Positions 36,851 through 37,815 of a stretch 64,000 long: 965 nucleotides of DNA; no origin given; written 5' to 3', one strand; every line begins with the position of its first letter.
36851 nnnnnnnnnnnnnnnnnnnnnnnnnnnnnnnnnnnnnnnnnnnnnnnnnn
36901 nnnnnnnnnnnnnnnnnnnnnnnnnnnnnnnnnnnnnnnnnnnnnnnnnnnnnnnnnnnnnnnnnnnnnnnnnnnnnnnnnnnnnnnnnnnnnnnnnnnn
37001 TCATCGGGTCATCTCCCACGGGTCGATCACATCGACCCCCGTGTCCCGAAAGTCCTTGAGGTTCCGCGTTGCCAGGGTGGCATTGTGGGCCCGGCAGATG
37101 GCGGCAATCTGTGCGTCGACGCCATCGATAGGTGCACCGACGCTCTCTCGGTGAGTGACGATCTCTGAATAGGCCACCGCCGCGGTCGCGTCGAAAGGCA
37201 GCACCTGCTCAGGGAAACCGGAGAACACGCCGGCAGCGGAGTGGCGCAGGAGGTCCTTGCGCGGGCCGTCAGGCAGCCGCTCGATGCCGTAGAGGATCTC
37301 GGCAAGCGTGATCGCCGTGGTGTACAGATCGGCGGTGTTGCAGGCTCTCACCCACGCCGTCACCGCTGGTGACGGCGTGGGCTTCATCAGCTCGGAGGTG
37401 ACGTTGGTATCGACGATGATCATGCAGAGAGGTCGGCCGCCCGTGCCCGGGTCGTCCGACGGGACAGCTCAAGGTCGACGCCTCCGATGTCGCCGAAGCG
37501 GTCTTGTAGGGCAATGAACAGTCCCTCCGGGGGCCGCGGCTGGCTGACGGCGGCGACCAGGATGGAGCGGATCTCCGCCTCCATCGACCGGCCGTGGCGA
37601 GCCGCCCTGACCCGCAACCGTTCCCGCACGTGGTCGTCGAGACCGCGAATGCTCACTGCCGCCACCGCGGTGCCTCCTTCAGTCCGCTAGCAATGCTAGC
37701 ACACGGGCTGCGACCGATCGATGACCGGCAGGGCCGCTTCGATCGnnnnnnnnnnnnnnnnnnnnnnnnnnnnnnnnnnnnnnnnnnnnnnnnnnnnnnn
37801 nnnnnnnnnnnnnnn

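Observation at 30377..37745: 7.4-kb accessory island inserted between gatC and ligA: four PIN-toxin modules, a cyclase-STAND gene and a gene remnant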

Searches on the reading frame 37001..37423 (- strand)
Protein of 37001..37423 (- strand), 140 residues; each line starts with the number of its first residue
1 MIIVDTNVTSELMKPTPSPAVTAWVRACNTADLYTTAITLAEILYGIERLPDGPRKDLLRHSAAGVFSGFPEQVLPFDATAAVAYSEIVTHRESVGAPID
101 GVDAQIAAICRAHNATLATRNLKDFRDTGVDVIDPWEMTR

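Call 3: search_protein_families(library=pfam, proteins=[window:37001-37423:-], max_evalue=0.01)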
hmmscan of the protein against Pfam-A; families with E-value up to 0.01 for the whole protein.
window:37001-37423:- (140 aa): 1 family
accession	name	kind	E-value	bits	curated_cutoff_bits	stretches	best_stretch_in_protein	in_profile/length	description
PF01850.27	PIN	-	8.1e-15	55.9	23.6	1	2-128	1-117/120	PIN domain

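Call 4: search_protein_families(library=padloc, proteins=[window:37001-37423:-], max_evalue=0.01)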
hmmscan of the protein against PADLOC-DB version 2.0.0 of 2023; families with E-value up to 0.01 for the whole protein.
window:37001-37423:- (140 aa): 0 families

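Call 5: search_protein_families(library=ncbifam, proteins=[window:37001-37423:-], max_evalue=0.01)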
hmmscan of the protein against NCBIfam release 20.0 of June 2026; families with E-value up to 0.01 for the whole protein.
window:37001-37423:- (140 aa): 3 families
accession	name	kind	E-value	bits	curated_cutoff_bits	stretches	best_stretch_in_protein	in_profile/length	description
NF047863.1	VapCLeptosp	equivalog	9.5e-16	58.3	140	1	3-126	2-119/130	type II toxin-antitoxin system tRNA(fMet)-specific endonuclease VapC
NF010285.0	PRK13725.1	subfamily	3.6e-07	30.2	143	1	3-129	5-125/132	tRNA(fMet)-specific endonuclease VapC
NF047959.1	TA_toxin_VapC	equivalog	7.8e-06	26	80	1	2-125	1-116/125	type II toxin-antitoxin system VapC family toxin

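Call 28: find_encoding_contigs(protein=window:37001-37423:-, flank=10000, max_places=8)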
Protein window:37001-37423:- (140 aa): 1 contig read that carries it; 1 place shown.
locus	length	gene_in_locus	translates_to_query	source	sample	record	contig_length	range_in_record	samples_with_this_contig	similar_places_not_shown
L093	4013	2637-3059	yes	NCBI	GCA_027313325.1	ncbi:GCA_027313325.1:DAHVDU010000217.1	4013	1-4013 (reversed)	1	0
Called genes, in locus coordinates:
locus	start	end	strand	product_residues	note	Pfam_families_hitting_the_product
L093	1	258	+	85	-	?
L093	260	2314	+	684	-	PF22745:Nlig-Ia, PF01653:DNA_ligase_aden, PF03120:OB_DNA_ligase, PF03119:DNA_ligase_ZBD, PF12826:HHH_2, PF14520:HHH_5 (weak), PF00533:BRCT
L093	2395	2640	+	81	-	PF22513:FitA-like_RHH, PF03869:Arc (weak)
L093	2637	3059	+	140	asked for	PF01850:PIN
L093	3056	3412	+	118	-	PF13460:NAD_binding_10 (weak)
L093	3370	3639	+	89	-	PF13460:NAD_binding_10 (faint)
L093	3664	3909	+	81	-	PF01402:RHH_1 (weak), PF08681:TacA1 (weak)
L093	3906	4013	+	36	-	?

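Call 46: search_solved_structures(query=window:37001-37423:-, max_evalue=0.01, show_alignments=1)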
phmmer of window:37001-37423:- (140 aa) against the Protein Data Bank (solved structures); distinct sequences matched with E-value up to 0.01: 12.
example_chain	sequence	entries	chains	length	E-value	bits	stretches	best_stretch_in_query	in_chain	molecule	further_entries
2h1o_A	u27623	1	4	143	2.5e-23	85.8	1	1-138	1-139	Trafficking protein B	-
2bsq_A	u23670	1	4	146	2.7e-23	85.7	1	1-138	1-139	TRAFFICKING PROTEIN B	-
2h1c_A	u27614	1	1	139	3.2e-23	85.4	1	1-137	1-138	Trafficking protein B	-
3zvk_A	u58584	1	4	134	4.8e-07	33.1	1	33-137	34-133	TOXIN OF TOXIN-ANTITOXIN SYSTEM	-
9h6a_A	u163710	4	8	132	2.2e-06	30.9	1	3-136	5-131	tRNA(fMet)-specific endonuclease VapC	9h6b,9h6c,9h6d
5k8j_B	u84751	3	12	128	2.5e-06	30.7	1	3-128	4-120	Ribonuclease VapC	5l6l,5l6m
3tnd_A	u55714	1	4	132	4.9e-06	29.8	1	3-131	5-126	tRNA(fMet)-specific endonuclease VapC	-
6ifc_A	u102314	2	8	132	1e-05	28.7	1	27-131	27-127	tRNA(fMet)-specific endonuclease VapC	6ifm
6sd6_C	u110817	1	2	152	1.1e-05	28.7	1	3-131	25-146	tRNA(fMet)-specific endonuclease VapC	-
5ed0_A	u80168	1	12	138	1.7e-05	28.1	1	27-131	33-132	tRNA(fMet)-specific endonuclease VapC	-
5ecw_A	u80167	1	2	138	2.3e-05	27.6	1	28-131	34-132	tRNA(fMet)-specific endonuclease VapC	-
5ecd_A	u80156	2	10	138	3e-05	27.3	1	3-131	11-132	tRNA(fMet)-specific endonuclease VapC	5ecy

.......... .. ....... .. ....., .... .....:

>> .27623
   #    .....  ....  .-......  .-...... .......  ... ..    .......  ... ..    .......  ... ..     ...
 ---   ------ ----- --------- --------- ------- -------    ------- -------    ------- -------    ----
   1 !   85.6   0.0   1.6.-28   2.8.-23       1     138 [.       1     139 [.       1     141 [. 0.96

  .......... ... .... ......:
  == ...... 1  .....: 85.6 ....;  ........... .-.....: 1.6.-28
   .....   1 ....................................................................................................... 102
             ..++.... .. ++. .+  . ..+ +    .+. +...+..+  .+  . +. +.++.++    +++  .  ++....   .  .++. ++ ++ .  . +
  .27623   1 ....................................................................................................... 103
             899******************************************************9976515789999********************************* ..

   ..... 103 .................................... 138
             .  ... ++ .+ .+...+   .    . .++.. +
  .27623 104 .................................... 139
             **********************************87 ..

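Call 53: find_homologous_proteins(query=window:37001-37423:-, max_evalue=1e-10)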
Query window:37001-37423:- (140 aa): 1563 proteins with E <= 1e-10 among 1579 candidates; the best 120 are listed.
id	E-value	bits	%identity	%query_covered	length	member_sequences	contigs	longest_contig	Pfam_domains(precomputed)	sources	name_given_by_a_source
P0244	4.1e-87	307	100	100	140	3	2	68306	PF01850.28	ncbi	-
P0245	8.2e-60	219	74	98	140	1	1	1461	PF01850.28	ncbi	-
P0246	4.4e-59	216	71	100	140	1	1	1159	PF01850.28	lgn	-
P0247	1.1e-58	215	73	97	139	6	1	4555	PF01850.28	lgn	-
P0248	3.4e-58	213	70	100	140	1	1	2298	PF01850.28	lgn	-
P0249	1.1e-57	212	72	98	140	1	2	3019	PF01850.28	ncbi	-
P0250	1.6e-57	211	73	97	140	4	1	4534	PF01850.28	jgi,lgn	jgi:predicted nucleic acid-binding protein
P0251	2.1e-57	211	71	99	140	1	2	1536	PF01850.28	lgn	-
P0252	3.0e-57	210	70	98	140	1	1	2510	PF01850.28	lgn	-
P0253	4.5e-57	210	69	99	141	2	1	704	PF01850.28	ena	-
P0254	5.3e-57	209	73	97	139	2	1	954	PF01850.28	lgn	-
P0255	5.7e-57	209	70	99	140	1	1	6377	PF01850.28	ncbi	-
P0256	6.2e-57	209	70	98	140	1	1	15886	PF01850.28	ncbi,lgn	-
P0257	9.2e-57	209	72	99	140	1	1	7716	PF01850.28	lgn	-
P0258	9.5e-57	209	70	99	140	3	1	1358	PF01850.28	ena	-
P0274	1.5e-55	205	71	98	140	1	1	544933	PF01850.28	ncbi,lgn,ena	-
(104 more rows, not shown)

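Call 56: search_dna_similar(query=window:37001-37423:-, collection=plasmids, mode=protein, max_rows=12)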
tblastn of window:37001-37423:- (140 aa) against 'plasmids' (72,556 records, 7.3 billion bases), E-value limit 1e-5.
Records with a match: 1259; places in all: 1688; records where one place covers at least 80% of the query: 1237.
Best place of each record, by identity: <60% 1259.
By first word of the organism name: Rhizobium 317; Agrobacterium 149; Sinorhizobium 119; Xanthomonas 69; Bradyrhizobium 42; Pseudosulfitobacter 35; Thermus 32; Pseudomonas 28; Shinella 27; Escherichia 21; and 136 more.
By predicted mobility (MOB-suite, as given by PLSDB): non-mobilizable 602; conjugative 468; mobilizable 189.
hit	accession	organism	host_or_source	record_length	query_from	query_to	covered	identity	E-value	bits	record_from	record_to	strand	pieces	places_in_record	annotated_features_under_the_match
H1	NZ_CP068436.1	Cupriavidus necator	heavy metal containmented soil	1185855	1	136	97%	50.4%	4e-35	134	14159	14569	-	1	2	none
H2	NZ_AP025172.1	Cupriavidus sp. P-10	-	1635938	1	136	97%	50.4%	2e-34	133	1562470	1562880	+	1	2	none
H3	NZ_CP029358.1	Azospirillum thermophilum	cell culture,hot spring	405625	1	136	97%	50.4%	5e-32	125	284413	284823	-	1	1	type II toxin-antitoxin system VapC family toxin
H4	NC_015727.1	Cupriavidus necator N-1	soil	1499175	4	136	95%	51.5%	6e-33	128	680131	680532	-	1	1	record has no annotation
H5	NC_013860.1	Azospirillum sp. B510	-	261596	1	137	98%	48.6%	1e-30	122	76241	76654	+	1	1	type II toxin-antitoxin system VapC family toxin | plasmid stabilization protein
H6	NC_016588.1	Azospirillum lipoferum 4B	-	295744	1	137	98%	48.6%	1e-30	122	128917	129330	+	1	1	type II toxin-antitoxin system VapC family toxin | plasmid stabilization protein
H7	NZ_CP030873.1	Acetobacter sp. JWB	Drosophila melanogaster,mono bacterial ...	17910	1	136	97%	48.9%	2e-34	132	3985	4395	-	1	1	type II toxin-antitoxin system VapC family toxin | plasmid stabilization protein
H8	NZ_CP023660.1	Acetobacter pomorum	Drosophila melanogaster Oregon-R ...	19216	1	136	97%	48.9%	2e-34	132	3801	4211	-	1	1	type II toxin-antitoxin system VapC family toxin | plasmid stabilization protein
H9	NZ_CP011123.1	Acetobacter oryzifermentans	single cell,Vinegar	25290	1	136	97%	48.9%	2e-34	132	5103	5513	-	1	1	type II toxin-antitoxin system VapC family toxin | plasmid stabilization protein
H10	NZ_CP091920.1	Nostoc sp. UHCC 0870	cell culture,Brackish water, ...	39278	3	138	97%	48.9%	4e-34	132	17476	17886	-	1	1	type II toxin-antitoxin system VapC family toxin | type I restriction endonuclease subunit R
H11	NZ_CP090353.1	Methylobacterium oryzae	single cell,soil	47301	1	140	100%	46.8%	4e-29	117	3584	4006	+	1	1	type II toxin-antitoxin system VapC family toxin | Arc family DNA-binding protein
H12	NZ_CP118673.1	Komagataeibacter nataicola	mixed culture,Kombucha tea culture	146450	1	137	98%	47.8%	6e-34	131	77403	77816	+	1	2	type II toxin-antitoxin system VapC family toxin | hypothetical protein | plasmid stabilization protein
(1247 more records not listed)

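Call 73: find_encoding_contigs(protein=P0274, flank=4000, max_places=3)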
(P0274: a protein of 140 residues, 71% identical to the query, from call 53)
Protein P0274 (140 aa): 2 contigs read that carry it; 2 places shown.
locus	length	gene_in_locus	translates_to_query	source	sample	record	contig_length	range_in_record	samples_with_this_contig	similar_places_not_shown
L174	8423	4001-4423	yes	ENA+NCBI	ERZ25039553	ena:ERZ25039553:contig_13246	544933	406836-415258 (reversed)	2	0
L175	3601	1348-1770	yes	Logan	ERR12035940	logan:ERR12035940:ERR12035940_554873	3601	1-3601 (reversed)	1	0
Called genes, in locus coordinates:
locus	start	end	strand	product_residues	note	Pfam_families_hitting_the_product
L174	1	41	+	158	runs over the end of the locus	PF08534:Redoxin, PF00578:AhpC-TSA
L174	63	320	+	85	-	PF02604:PhdYeFM_antitox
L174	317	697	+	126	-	PF01850:PIN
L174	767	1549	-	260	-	PF01149:Fapy_DNA_glyco, PF06831:H2TH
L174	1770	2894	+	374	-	PF12838:Fer4_7 (weak), PF13237:Fer4_10 (faint), PF04422:FrhB_FdhB_N, PF04432:FrhB_FdhB_C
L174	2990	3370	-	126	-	-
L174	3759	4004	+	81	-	PF22513:FitA-like_RHH, PF03869:Arc (weak)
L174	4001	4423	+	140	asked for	PF01850:PIN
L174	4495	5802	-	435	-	PF13173:AAA_14, PF13635:DUF4143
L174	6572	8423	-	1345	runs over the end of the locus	PF16640:Big_3_5, PF07679:I-set (faint)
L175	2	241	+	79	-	?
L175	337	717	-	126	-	-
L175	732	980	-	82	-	-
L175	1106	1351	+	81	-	PF22513:FitA-like_RHH, PF03869:Arc (weak)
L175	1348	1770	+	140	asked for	PF01850:PIN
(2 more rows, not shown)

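Call 74: find_encoding_contigs(protein=P0256, flank=4000, max_places=3)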
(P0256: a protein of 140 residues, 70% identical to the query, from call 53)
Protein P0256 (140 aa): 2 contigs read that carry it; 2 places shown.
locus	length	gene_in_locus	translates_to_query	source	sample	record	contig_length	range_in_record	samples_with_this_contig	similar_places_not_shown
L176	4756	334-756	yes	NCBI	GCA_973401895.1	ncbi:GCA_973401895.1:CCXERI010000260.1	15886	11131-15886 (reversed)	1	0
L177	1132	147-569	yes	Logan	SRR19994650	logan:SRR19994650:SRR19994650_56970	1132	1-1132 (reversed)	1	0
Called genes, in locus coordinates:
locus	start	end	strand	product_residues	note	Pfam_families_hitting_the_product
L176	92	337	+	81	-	PF22513:FitA-like_RHH, PF03869:Arc (weak)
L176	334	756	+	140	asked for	PF01850:PIN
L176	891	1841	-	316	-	PF01636:APH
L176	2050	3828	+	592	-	PF01257:2Fe-2S_thioredx, PF01512:Complex1_51K, PF10589:NADH_4Fe-4S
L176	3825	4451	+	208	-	PF13510:Fer2_4, PF13237:Fer4_10 (faint), PF25160:LdpA_Fe-S-bd (faint), PF22117:Fer4_Nqo3, PF14697:Fer4_21 (weak), PF12838:Fer4_7, PF13187:Fer4_9 (weak), PF00037:Fer4 (weak)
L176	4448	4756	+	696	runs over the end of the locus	PF04879:Molybdop_Fe4S4, PF00384:Molybdopterin, PF01568:Molydop_binding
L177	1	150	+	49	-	?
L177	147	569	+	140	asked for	PF01850:PIN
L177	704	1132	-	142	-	?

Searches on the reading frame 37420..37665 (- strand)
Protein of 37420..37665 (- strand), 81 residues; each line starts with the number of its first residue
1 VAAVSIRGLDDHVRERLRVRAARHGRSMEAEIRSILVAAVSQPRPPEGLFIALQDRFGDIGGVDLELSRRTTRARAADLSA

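Call 4: search_protein_families(library=padloc, proteins=[window:37420-37665:-], max_evalue=0.01)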
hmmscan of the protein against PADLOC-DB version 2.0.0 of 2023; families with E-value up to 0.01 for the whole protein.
window:37420-37665:- (81 aa): 0 families

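Call 5: search_protein_families(library=ncbifam, proteins=[window:37420-37665:-], max_evalue=0.01)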
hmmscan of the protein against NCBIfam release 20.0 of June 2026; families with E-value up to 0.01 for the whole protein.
window:37420-37665:- (81 aa): 0 families

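Call 34: search_protein_families(library=pfam, proteins=[window:37420-37665:-], max_evalue=0.01)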
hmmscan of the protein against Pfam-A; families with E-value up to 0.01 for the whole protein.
window:37420-37665:- (81 aa): 3 families
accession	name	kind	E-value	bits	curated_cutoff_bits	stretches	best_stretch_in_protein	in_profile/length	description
PF22513.2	FitA-like_RHH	-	5.5e-18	65.1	27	1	2-40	1-39/39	Antitoxin FitA-like, ribbon-helix-helix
PF03869.20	Arc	-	3.8e-06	27.1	20.4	1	12-43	14-45/50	Arc-like DNA binding domain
PF23807.1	RHH_10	-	0.005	17.5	27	1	3-35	25-56/84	Ribbon-helix-helix protein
